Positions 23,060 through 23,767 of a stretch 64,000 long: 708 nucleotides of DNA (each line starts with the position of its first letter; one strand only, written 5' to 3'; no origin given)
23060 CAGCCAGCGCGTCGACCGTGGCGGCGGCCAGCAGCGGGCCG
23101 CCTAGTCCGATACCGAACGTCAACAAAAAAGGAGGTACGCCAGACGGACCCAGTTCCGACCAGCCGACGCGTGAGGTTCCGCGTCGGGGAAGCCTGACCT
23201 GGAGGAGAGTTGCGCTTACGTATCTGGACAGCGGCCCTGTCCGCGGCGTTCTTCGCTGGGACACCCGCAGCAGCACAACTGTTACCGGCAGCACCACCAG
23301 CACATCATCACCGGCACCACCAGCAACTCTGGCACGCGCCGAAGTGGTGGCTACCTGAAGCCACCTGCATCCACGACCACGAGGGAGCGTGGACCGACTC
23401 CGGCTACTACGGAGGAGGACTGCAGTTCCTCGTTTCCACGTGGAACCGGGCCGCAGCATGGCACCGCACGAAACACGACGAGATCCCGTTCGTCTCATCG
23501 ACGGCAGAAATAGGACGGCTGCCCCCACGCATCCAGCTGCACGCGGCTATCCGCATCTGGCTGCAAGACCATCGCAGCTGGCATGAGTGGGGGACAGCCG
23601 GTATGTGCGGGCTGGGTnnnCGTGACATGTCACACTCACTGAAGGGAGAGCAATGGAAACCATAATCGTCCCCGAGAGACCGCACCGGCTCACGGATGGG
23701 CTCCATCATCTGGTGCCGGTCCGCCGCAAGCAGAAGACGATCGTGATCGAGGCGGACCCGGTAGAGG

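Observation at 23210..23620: Free-standing secreted Rpf-like (transglycosylase-like) gene in the early region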

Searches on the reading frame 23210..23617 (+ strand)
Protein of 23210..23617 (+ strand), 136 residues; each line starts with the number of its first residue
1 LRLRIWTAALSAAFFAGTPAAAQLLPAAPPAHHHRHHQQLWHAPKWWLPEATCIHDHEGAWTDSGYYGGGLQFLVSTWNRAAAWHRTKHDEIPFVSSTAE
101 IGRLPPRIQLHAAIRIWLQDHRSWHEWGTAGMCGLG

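Call 3: search_protein_families(library=pfam, proteins=[window:23210-23617:+], max_evalue=1)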
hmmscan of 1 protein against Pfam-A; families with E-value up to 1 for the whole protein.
window:23210-23617:+ (136 aa): 1 family
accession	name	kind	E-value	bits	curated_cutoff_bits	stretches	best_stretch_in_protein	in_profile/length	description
PF06737.19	Transglycosylas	-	0.042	15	27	1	62-83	23-43/77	Transglycosylase-like domain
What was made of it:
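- On Rpf / Transglycosylase-like domain superfamily (Pfam PF06737): The single sequence is below Pfam's gathering score (15 against 27 bits, E 0.042, call 3).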

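Call 4: search_protein_families(library=phrogs, proteins=[window:23210-23617:+], max_evalue=1)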
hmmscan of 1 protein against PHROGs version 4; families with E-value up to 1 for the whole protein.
window:23210-23617:+ (136 aa): 0 families

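Call 8: search_dna_similar(query=window:23210-23617:+, collection=phages, mode=protein, max_evalue=0.01, max_rows=40)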
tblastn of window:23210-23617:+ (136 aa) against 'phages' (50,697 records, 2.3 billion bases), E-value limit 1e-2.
No match.

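Call 10: find_homologous_proteins(query=window:23210-23617:+, max_evalue=0.01)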
Query window:23210-23617:+ (136 aa): 13 proteins with E <= 0.01 among 42 candidates.
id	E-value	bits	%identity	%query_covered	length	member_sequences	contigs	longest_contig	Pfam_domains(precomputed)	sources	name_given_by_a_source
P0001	9.0e-37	144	62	80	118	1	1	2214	-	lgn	-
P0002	2.8e-36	143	76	61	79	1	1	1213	-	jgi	jgi:hypothetical protein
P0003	1.3e-24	105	54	70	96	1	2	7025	PF06737.20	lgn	-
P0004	2.6e-24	104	50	87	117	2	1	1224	PF06737.20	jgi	jgi:hypothetical protein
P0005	4.8e-17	80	47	70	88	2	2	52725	PF06737.20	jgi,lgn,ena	-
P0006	1.8e-16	78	49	70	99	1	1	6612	PF06737.20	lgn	-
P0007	3.9e-15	74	45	70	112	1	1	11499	PF06737.20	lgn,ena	-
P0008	8.1e-14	70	49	70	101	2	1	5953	PF06737.20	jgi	jgi:hypothetical protein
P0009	1.5e-13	69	39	99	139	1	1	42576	PF06737.20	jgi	jgi:hypothetical protein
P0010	1.6e-13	69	49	70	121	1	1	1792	PF06737.20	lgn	-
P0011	1.6e-12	66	47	76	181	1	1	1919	PF06737.20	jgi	jgi:hypothetical protein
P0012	1.8e-11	62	45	67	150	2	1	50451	PF06737.20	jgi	-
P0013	1.9e-8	52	39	84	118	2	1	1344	PF06737.20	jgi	jgi:hypothetical protein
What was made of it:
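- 13 homologues, 11 with PF06737 (call 10).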

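Call 16: find_encoding_contigs(protein=P0005, flank=10000, max_places=2)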
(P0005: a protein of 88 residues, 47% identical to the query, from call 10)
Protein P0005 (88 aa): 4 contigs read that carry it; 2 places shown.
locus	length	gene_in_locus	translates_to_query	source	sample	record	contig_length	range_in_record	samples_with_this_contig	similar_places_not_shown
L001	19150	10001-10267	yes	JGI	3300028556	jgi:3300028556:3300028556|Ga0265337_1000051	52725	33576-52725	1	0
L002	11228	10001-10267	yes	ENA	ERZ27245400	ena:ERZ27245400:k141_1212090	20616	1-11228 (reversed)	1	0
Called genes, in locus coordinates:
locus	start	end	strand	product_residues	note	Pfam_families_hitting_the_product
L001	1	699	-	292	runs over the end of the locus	PF10065:DUF2303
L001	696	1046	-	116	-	PF27127:YfdP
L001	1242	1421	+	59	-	-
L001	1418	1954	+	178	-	PF13392:HNH_3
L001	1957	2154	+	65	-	-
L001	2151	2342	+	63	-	-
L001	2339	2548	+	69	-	-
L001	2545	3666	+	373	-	PF03837:RecT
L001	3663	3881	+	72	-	-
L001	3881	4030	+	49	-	-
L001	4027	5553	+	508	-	PF00149:Metallophos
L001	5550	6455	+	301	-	-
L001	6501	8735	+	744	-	PF00005:ABC_tran (faint), PF02463:SMC_N (faint), PF13476:AAA_23, PF13555:AAA_29 (weak), PF13304:AAA_21 (weak)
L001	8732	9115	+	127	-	-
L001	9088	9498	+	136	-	-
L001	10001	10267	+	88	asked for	PF06737:Transglycosylas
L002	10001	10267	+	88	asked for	PF06737:Transglycosylas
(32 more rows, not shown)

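Call 17: find_encoding_contigs(protein=P0009, flank=10000, max_places=1)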
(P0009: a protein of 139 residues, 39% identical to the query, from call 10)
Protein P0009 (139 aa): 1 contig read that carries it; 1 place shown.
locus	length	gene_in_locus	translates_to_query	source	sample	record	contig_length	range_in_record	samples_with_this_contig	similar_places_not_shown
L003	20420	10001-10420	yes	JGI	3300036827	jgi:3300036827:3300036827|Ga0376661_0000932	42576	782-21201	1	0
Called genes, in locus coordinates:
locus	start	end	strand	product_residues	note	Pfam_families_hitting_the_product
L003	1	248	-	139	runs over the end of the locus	-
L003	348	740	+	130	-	PF01381:HTH_3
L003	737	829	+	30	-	-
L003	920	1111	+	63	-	-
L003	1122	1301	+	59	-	-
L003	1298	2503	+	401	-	PF03837:RecT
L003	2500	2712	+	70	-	-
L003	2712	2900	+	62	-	-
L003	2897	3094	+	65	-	-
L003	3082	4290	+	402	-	PF00149:Metallophos, PF12850:Metallophos_2 (faint)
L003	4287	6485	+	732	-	PF00005:ABC_tran (faint), PF02463:SMC_N, PF13476:AAA_23, PF13304:AAA_21 (faint)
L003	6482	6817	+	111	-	-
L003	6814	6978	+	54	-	-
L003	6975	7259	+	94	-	-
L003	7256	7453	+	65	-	-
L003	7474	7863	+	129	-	-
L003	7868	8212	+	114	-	-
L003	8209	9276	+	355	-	PF00589:Phage_integrase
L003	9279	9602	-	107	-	-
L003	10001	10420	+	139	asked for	PF06737:Transglycosylas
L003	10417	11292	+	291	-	PF02086:MethyltransfD12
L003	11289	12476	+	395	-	PF18780:HNH_repeat (weak)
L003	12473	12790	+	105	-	-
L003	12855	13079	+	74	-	PF13560:HTH_31 (weak), PF01381:HTH_3 (faint)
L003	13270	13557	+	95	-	-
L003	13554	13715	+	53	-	-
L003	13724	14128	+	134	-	PF08774:VRR_NUC (weak)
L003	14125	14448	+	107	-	-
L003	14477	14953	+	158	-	-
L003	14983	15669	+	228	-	-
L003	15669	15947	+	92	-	-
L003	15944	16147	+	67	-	PF00196:GerE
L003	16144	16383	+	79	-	-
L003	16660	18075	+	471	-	PF00535:Glycos_transf_2 (faint)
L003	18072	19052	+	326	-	PF02585:PIG-L (weak), PF08241:Methyltransf_11 (weak)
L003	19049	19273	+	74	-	-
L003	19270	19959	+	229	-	-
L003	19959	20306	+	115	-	-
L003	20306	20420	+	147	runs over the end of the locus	PF25673:Terminase_7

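Call 18: find_encoding_contigs(protein=P0012, flank=10000, max_places=1)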
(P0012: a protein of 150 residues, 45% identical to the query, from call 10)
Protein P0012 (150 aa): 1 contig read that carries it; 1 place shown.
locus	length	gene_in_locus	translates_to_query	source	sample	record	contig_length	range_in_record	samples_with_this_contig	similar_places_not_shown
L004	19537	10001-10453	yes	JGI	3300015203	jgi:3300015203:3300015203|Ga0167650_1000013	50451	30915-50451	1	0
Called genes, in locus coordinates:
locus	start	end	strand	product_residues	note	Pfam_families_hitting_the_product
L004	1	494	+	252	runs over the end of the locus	-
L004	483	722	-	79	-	-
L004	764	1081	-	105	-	PF13560:HTH_31 (weak), PF12844:HTH_19 (weak), PF01381:HTH_3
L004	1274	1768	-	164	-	-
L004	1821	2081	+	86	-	-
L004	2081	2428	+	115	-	PF13392:HNH_3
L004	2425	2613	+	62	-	-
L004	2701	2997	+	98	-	-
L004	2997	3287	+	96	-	-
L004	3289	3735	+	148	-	-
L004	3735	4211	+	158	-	PF13392:HNH_3 (weak)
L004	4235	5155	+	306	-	PF03837:RecT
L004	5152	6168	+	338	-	-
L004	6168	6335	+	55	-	-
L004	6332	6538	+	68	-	-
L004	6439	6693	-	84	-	-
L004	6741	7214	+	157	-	-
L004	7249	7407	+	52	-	-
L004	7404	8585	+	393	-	PF00589:Phage_integrase (faint)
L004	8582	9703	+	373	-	PF02899:Phage_int_SAM_1, PF13495:Phage_int_SAM_4 (weak), PF00589:Phage_integrase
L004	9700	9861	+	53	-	-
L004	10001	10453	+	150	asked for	PF06737:Transglycosylas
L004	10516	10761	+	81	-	-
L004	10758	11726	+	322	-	-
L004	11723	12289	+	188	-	-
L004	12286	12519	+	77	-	-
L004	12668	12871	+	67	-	-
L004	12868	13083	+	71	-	-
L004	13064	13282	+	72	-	-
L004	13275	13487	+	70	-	-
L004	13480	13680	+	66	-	-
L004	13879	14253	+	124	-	-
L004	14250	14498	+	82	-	-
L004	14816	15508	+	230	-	-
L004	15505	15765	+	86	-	-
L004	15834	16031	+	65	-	-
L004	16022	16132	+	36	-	-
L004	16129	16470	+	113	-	-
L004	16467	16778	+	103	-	-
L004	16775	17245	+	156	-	-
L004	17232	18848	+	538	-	PF17289:Terminase_6C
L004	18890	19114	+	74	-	-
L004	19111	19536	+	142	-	?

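Call 19: find_encoding_contigs(protein=P0007, flank=10000, max_places=1)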
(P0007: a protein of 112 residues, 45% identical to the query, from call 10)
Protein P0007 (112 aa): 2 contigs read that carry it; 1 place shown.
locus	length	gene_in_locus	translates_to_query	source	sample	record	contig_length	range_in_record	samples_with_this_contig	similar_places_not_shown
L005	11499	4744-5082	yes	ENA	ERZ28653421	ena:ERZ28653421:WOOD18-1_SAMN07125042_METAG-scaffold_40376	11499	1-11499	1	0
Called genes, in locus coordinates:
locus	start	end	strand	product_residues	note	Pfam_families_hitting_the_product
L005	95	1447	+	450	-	PF00149:Metallophos, PF12850:Metallophos_2 (faint)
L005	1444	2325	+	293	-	PF01507:PAPS_reduct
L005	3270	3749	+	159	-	-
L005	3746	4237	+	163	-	-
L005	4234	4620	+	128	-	-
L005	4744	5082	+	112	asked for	PF06737:Transglycosylas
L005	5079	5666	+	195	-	PF18912:DZR_2 (faint), PF12773:DZR (faint)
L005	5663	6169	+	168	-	PF13392:HNH_3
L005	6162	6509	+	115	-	-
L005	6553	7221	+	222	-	-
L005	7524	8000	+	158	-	PF05866:RusA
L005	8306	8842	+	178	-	-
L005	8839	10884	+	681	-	PF09250:Prim-Pol, PF08708:PriCT_1, PF13481:AAA_25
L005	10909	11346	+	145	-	PF18932:DUF5681 (weak)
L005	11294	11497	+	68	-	?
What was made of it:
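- Intergenic gaps of 100-400 bp often precede it (calls 16-19).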

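Call 20: search_solved_structures(query=A1, max_evalue=1, show_alignments=3)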
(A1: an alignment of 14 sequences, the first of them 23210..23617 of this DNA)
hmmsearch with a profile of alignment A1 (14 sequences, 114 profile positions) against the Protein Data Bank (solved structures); distinct sequences matched with E-value up to 1: 9.
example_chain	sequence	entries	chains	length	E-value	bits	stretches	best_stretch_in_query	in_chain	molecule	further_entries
1xsf_A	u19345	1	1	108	2.7e-10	43.3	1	33-106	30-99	Probable resuscitation-promoting factor rpfB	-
4cge_A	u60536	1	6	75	3.2e-10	43.1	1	35-105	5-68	RESUSCITATION-PROMOTING FACTOR RPFE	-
3eo5_A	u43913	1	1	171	5.1e-10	42.4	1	33-106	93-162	Resuscitation-promoting factor rpfB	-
5e27_A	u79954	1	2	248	1.2e-09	41.2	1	33-106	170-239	Resuscitation-promoting factor RpfB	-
2n5z_A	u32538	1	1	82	1.3e-09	41.1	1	35-110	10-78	Resuscitation-promoting factor RpfC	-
4kl7_A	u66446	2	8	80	1.6e-09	40.9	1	35-106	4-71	Resuscitation-promoting factor RpfB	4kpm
4emn_A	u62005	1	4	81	1.7e-09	40.7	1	35-106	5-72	Probable resuscitation-promoting factor rpfB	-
4ow1_A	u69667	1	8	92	1.9e-09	40.6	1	35-110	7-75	Resuscitation-promoting factor RpfC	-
3cb7_A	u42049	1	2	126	0.61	13.2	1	28-111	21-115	Lys-rich lysozyme 2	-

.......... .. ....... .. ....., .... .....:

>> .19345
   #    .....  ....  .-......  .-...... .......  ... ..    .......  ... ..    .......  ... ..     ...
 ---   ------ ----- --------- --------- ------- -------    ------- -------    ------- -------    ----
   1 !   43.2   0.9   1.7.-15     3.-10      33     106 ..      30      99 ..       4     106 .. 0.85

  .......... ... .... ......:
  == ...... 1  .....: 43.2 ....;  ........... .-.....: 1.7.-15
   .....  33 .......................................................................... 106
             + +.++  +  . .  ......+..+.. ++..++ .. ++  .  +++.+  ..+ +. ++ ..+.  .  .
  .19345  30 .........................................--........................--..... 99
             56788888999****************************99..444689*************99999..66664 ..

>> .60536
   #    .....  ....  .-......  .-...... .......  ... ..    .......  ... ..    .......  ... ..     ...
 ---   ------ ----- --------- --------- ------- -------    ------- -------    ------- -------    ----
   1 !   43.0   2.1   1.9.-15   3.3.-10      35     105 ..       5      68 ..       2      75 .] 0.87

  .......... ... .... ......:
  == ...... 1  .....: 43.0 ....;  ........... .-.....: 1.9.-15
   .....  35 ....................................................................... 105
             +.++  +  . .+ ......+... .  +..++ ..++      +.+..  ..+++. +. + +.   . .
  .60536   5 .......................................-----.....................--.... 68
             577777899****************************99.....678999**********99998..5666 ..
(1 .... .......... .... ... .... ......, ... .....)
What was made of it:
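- HMMER's gapless alignment puts RpfB E292 opposite the variable position 56 (call 20).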

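Call 32: predict_structure(alignment_id=A1)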
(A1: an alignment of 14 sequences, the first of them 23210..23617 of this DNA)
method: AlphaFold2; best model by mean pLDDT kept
length: 136 residues; sequences in the alignment: 14
mean_pLDDT: 74.5   pTM: 0.62
mean pLDDT of the five models: 74.5, 72.7, 72.6, 71.6, 71.6
residues with pLDDT >= 90: 45; 70-90: 38; 50-70: 33; < 50: 20
segments of 3 or more residues with pLDDT < 50: 21-26, 32-34, 65-67
pLDDT, mean of each block of 10 residues (from residue 1): 56 51 49 53 89 83 52 91 78 91 86 93 90 87
secondary structure, 60 per line:
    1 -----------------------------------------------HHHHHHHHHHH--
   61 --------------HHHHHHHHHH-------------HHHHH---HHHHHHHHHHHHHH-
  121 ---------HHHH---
elements in order: H48-58 H75-84 H98-102 H106-119 H130-133

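Call 33: search_protein_representatives(alignment_id=A1)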
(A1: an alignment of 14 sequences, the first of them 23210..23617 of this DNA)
Query: 14 sequences, 114 profile positions. Proteins with E-value up to 0.001 (for the whole library): 4067; up to 1e-10: 203; up to 1e-30: 6. The best 150 are listed.
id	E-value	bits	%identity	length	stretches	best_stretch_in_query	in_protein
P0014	3.3e-40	152.7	-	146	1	2-113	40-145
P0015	1.2e-38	147.6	-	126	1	17-114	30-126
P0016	9.4e-34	131.8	-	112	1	3-114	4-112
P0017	3.0e-33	130.2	-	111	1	21-114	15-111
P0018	5.3e-32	126.2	-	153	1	16-114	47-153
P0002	5.5e-31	122.9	-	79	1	37-114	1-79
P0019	2.4e-30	120.9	-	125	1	26-113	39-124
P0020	1.3e-29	118.5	-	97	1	16-111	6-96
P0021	3.3e-29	117.2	-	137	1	19-113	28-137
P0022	1.7e-28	114.9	-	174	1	26-113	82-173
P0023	2.1e-27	111.4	-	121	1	11-111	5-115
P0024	3.1e-27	110.8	-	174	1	28-114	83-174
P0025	8.1e-27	109.5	-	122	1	14-112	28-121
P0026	1.7e-26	108.4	-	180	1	19-113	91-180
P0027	2.6e-26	107.9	-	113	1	6-112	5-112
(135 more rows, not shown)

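Call 36: fold_search(model_id=the predicted structure, library=pdb)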
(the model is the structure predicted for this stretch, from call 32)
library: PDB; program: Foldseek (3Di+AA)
matches with E <= 10: 18; with E <= 0.001: 0
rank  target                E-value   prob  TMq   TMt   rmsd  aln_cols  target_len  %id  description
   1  4ow1_B                1.2e+00  0.44  0.35  0.57   5.3        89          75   22  Crystal Structure of Resuscitation Promoting Factor C (released 2014-06-18)
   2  4cge_A                1.3e+00  0.38  0.34  0.55   5.2        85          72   20  Crystal structure of Mycobacterium tuberculosis Resuscitation promoting factor E (released 2014-02-05)
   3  4emn_A                1.4e+00  0.44  0.36  0.57   6.2        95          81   19  Crystal structure of RpfB catalytic domain in complex with benzamidine (released 2013-02-27)
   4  3eo5                  2.1e+00  0.35  0.38  0.31   5.3        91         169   20  Crystal structure of the resuscitation promoting factor RpfB (released 2009-01-13)
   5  4emn_B                2.1e+00  0.25  0.33  0.51   6.5        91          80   20  Crystal structure of RpfB catalytic domain in complex with benzamidine (released 2013-02-27)
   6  2pyj_A                3.6e+00  0.01  0.12  0.05  14.2       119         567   12  Phi29 DNA polymerase complexed with primer-template DNA and incoming nucleotide substrates (ternary complex) (released 2007-07-17)
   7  9udh                  4.0e+00  0.11  0.28  0.25   5.3        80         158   10  bacteriophage lytic transglycosidase (released 2026-04-08)
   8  3frc_A                6.5e+00  0.01  0.15  0.13  10.8        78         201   14  Tetramerization and Cooperativity in Plasmodium falciparum glutathione transferase are mediated by the atypic loop 113 (released 2010-01-26)
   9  1ofk                  6.9e+00  0.03  0.23  0.21  10.3        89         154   13  RECOMBINANT SPERM WHALE MYOGLOBIN F43H, H64L MUTANT (MET) (released 1998-11-11)
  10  2mgj                  6.9e+00  0.02  0.21  0.19  10.5        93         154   12  HIGH RESOLUTION CRYSTAL STRUCTURES OF FIVE DISTAL HISTIDINE MUTANTS OF SPERM WHALE MYOGLOBIN (released 1994-01-31)
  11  2oh8                  7.8e+00  0.02  0.20  0.19  10.5        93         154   12  Myoglobin cavity mutant I28W (released 2007-01-23)
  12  3hen                  8.8e+00  0.02  0.21  0.19   9.2        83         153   10  Ferric Horse Heart Myoglobin; H64V/V67R Mutant (released 2009-12-29)
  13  1cp5                  9.3e+00  0.02  0.21  0.19  10.5        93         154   12  RECOMBINANT SPERM WHALE MYOGLOBIN L104F MUTANT (MET) (released 1999-06-14)
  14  1mgn                  9.3e+00  0.02  0.21  0.19  10.5        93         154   12  HIS64(E7)-> TYR APOMYOGLOBIN AS A REAGENT FOR MEASURING RATES OF HEMIN DISSOCIATION (released 1994-01-31)
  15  1mlm                  9.3e+00  0.02  0.20  0.19  10.5        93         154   13  STRUCTURAL AND FUNCTIONAL EFFECTS OF APOLAR MUTATIONS OF VAL68(E11) IN MYOGLOBIN (released 1994-08-31)
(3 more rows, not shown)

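Call 37: search_protein_families(library=ncbifam, proteins=[window:23210-23617:+, P0009, P0014, P0018, P0005, P0022], max_evalue=0.1)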
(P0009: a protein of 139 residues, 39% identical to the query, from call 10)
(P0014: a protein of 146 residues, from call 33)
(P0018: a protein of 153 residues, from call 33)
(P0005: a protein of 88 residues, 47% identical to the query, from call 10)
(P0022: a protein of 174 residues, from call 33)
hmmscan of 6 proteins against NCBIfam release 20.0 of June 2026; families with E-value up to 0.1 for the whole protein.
window:23210-23617:+ (136 aa): 0 families

P0009 (139 aa): 2 families
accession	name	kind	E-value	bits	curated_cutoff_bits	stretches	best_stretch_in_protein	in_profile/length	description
NF046106.1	ResusProRpf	equivalog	2.4e-13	50.3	180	1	62-132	47-113/258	resuscitation-promoting factor Rpf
NF046107.1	ResusProRpfC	equivalog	4e-12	46.4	200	1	61-133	36-107/136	resuscitation-promoting factor RpfC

P0014 (146 aa): 3 families
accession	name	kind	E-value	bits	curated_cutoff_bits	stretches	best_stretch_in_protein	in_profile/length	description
NF046106.1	ResusProRpf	equivalog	2.5e-13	50.2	180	1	69-131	47-107/258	resuscitation-promoting factor Rpf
NF046107.1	ResusProRpfC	equivalog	3.2e-13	50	200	1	67-139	35-103/136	resuscitation-promoting factor RpfC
NF052397.1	AggPromo_Cterm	subfamily_domain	0.014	15.8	40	1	75-107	7-43/80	aggregation-promoting factor C-terminal-like domain-containing protein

P0018 (153 aa): 2 families
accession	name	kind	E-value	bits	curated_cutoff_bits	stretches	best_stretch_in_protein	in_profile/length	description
NF046107.1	ResusProRpfC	equivalog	6.7e-10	39.2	200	1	71-148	37-108/136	resuscitation-promoting factor RpfC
NF046106.1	ResusProRpf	equivalog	2.9e-07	30.3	180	1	73-147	49-114/258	resuscitation-promoting factor Rpf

P0005 (88 aa): 2 families
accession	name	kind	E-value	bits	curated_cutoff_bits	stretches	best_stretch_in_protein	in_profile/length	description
NF046106.1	ResusProRpf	equivalog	2.9e-09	36.9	180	1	13-81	49-113/258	resuscitation-promoting factor Rpf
NF046107.1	ResusProRpfC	equivalog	3.2e-08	33.8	200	1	9-81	35-106/136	resuscitation-promoting factor RpfC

P0022 (174 aa): 2 families
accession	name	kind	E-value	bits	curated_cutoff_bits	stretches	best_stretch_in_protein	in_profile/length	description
NF046107.1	ResusProRpfC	equivalog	1e-09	38.7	200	1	98-169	39-108/136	resuscitation-promoting factor RpfC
NF046106.1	ResusProRpf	equivalog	0.0026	17.4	180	1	94-134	47-85/258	resuscitation-promoting factor Rpf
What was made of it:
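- On Canonical actinobacterial Rpf orthologues (NCBIfam NF046106 Rpf, NF046107 RpfC): Homologues score 17-50 bits (call 37).
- Closest known: Catalytic domains of Mycobacterium tuberculosis RpfB, RpfE and RpfC. Different: NCBIfam Rpf equivalog cut-offs are not reached (call 37).
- Homologues hit the NCBIfam Rpf and RpfC models at 1e-9 to 1e-13 (call 37). The window protein alone fails Pfam's gathering score (15 against 27 bits, call 3) and gives no NCBIfam or PHROG hit (calls 4, 37).
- Tried and rejected: PHROGs and NCBIfam scans gave nothing (calls 4, 37).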

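Call 41: find_related_loci(query=A1, collection=genome_contigs, flank=8000)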
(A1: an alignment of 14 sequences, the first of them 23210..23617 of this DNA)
Query A1 (136 aa) in genome_contigs; peptide patterns used: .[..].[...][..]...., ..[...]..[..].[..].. (x = any residue, [..] = any of these).
235 stretches matched a pattern; 6 encode a relative of the query (tblastn E <= 1e-3); 6 distinct loci.
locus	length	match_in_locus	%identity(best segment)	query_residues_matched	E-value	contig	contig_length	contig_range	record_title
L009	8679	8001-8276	37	39-135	5e-12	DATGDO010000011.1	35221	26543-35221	MAG TPA_asm: Solirubrobacterales bacterium isolate SMAG_U9676 k141_509825, whole genome shotgun sequence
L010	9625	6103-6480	32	1-135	1e-10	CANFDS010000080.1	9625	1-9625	MAG: Actinobacteria bacterium isolate CH-Jul18-163 genome assembly, contig: CH-Jul18-C12253, whole genome shotgun sequen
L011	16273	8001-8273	37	41-135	2e-10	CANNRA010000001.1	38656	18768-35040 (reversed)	MAG: Actinobacteria bacterium isolate RH-15aug16-412 genome assembly, contig: RH-15aug16-C1848, whole genome shotgun seq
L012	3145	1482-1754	34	41-135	5e-8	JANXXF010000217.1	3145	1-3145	MAG: Actinomycetes bacterium isolate GL140_2_metabat_386 GL140_2_k141_3128287, whole genome shotgun sequence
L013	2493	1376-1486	54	44-79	7e-8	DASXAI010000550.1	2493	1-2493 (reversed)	MAG TPA_asm: Acidimicrobiales bacterium isolate SMAG_U3761 k141_2963570, whole genome shotgun sequence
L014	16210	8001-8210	31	47-127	3e-5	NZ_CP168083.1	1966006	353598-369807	Mycoplasma sp. P36-A1 chromosome, complete genome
